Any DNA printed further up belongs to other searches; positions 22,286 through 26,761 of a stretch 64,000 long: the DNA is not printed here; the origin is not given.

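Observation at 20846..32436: Six consecutive T9SS-tailed secreted proteins (BNR propellers, Kelch propellers, CBM-like, 1391-aa Ig/Kelch giant) headed by a TrmB-family regulator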

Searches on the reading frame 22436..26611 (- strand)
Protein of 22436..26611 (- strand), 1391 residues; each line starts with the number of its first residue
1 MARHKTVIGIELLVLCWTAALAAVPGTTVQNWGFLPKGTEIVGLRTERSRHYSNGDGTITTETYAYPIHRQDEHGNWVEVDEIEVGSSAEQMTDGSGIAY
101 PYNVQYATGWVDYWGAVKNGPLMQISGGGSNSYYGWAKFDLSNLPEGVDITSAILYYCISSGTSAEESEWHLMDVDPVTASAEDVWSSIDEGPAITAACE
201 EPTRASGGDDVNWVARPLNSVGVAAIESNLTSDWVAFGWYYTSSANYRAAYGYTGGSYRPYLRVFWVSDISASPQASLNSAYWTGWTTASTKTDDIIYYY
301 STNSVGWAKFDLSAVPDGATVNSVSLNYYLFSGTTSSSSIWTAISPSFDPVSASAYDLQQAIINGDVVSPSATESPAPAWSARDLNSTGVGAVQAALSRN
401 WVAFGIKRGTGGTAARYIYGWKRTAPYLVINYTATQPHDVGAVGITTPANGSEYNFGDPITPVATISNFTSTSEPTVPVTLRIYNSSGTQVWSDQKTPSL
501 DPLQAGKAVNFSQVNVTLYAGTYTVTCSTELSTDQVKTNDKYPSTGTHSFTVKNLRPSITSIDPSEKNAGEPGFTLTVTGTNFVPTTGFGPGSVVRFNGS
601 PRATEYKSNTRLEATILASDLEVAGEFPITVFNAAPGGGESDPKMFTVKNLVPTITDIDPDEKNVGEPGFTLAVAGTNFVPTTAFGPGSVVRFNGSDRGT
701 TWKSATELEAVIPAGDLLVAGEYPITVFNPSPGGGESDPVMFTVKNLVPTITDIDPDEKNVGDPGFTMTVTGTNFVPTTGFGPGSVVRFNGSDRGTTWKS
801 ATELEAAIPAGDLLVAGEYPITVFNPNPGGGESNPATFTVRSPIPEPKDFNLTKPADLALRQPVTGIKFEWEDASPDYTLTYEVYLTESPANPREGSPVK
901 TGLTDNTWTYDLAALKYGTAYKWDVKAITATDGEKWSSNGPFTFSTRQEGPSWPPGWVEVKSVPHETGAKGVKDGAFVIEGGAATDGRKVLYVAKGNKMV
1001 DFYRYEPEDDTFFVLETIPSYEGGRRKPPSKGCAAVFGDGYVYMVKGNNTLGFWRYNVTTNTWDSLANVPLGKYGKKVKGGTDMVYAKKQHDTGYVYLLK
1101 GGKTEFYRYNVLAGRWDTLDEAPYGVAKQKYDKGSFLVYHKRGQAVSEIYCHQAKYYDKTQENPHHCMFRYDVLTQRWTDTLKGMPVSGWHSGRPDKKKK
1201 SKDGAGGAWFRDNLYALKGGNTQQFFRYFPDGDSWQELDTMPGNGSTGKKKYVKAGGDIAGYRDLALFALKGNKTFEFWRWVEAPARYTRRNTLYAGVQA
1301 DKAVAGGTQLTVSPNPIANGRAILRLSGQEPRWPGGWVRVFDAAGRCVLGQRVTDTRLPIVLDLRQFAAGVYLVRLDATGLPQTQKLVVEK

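Call 4: search_protein_families(library=pfam, proteins=[window:22436-26611:-], max_evalue=0.01)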
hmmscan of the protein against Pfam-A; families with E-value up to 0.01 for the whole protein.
window:22436-26611:- (1391 aa): 3 families
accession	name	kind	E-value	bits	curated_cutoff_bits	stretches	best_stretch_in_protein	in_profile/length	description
PF13964.12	Kelch_6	-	1.2e-09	38.3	25.3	1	1031-1070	3-47/50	Kelch motif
PF18962.6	Por_Secre_tail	-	4.7e-07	30.4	27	1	1313-1389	2-75/75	Secretion system C-terminal sorting domain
PF00041.27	fn3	-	0.0014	19.3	25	0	864-938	13-79/84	Fibronectin type III domain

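Call 5: search_protein_families(library=ncbifam, proteins=[window:22436-26611:-], max_evalue=0.01)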
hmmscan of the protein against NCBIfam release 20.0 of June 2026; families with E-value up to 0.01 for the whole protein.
window:22436-26611:- (1391 aa): 5 families
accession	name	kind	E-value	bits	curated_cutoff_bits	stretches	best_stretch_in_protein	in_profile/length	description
NF058597.1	CoaZ_rpt_PGGG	domain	5.5e-81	266.7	30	3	748-840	2-88/88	choice-of-anchor Z repeating domain-containing protein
TIGR04183.1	Por_Secre_tail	domain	1.2e-10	41.2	23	1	1312-1389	1-71/72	T9SS type A sorting domain-containing protein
NF033679.1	DNRLRE_dom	domain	1.6e-05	25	34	0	128-166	26-68/164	DNRLRE domain-containing protein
NF047769.1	LIC10067_lipo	equivalog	5.7e-05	22.4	200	0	748-811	36-102/239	LIC10067 family putative lipoprotein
NF038113.1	T9SSA_dep_M36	equivalog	0.0024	16.1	885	1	1308-1389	791-868/869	T9SS-dependent M36 family metallopeptidase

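Call 22: search_solved_structures(query=window:22436-26611:-, max_evalue=0.01)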
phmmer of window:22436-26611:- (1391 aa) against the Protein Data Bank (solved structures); distinct sequences matched with E-value up to 0.01: 0.
